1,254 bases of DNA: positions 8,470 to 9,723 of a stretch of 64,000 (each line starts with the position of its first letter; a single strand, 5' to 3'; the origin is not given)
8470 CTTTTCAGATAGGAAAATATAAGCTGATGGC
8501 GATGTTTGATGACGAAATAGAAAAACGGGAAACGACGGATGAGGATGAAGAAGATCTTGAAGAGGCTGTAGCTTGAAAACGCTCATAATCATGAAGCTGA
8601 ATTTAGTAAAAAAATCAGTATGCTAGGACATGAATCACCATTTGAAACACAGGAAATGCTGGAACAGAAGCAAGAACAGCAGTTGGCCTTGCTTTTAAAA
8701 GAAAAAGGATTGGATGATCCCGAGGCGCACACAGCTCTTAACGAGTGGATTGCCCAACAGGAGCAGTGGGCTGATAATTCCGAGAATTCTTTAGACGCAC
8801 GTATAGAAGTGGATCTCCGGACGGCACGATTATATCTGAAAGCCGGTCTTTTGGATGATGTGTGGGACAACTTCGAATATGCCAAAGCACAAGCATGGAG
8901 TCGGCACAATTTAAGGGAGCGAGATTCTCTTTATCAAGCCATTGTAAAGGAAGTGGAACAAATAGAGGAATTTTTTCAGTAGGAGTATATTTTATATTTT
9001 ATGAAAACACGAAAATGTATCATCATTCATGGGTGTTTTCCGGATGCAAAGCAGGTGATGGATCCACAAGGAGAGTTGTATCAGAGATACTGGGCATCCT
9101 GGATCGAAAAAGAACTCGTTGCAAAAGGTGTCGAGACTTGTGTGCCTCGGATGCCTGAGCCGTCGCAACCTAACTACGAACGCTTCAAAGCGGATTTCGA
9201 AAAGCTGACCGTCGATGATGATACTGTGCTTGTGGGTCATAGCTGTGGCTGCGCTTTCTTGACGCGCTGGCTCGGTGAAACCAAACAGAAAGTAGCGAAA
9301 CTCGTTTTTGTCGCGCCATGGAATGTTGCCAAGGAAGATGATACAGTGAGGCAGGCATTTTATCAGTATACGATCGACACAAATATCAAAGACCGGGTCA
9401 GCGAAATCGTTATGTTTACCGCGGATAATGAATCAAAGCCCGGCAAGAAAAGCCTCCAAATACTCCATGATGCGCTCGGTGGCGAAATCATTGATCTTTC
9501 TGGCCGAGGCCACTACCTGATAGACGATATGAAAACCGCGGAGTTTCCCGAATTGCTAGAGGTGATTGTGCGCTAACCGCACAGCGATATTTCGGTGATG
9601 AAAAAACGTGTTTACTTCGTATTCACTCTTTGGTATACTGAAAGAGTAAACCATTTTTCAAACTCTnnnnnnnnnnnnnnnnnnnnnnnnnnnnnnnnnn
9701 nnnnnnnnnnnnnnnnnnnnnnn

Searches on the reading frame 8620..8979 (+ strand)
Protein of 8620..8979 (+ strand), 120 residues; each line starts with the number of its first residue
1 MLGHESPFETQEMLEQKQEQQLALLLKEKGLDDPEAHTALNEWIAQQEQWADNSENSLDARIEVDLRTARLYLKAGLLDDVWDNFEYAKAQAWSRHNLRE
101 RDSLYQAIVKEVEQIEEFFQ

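Call 10: search_protein_families(library=pfam, proteins=[window:8620-8979:+], max_evalue=0.01)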
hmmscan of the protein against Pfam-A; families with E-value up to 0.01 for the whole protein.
window:8620-8979:+ (120 aa): 0 families

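Call 65: search_protein_families(library=phrogs, proteins=[window:8620-8979:+], max_evalue=0.001)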
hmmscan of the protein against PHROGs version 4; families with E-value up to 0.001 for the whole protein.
window:8620-8979:+ (120 aa): 0 families

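Call 76: search_protein_families(library=padloc, proteins=[window:8620-8979:+], max_evalue=0.001)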
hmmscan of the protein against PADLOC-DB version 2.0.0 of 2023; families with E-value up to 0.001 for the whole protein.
window:8620-8979:+ (120 aa): 0 families

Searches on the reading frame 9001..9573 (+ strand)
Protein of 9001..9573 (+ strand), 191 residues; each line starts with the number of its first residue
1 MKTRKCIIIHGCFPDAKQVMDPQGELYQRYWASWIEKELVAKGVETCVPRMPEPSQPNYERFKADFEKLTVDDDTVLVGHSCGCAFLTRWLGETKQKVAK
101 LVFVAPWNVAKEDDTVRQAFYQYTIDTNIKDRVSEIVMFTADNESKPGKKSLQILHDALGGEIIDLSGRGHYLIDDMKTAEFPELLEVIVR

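Call 10: search_protein_families(library=pfam, proteins=[window:9001-9573:+], max_evalue=0.01)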
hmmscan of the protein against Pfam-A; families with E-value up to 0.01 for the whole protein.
window:9001-9573:+ (191 aa): 4 families
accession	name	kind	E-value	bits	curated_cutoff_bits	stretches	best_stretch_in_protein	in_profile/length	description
PF06821.19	Ser_hydrolase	-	2.6e-11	44.2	22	1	29-176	13-158/172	Serine hydrolase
PF00561.26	Abhydrolase_1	-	2.3e-06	27.9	25.8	1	68-118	64-115/245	alpha/beta hydrolase fold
PF12146.15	Hydrolase_4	-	0.0011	18.8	27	1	73-110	76-113/239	Serine aminopeptidase, S33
PF12697.13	Abhydrolase_6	-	0.0031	18.6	26.3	0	40-109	24-95/217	Alpha/beta hydrolase family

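Call 11: search_protein_families(library=padloc, proteins=[window:9001-9573:+], max_evalue=0.01)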
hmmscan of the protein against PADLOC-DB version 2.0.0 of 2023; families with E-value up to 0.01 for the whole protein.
window:9001-9573:+ (191 aa): 0 families

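Call 12: search_protein_families(library=ncbifam, proteins=[window:9001-9573:+], max_evalue=0.01)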
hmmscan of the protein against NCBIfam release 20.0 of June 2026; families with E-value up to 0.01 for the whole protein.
window:9001-9573:+ (191 aa): 0 families

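Call 65: search_protein_families(library=phrogs, proteins=[window:9001-9573:+], max_evalue=0.001)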
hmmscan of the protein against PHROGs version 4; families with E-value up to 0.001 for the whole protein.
window:9001-9573:+ (191 aa): 0 families
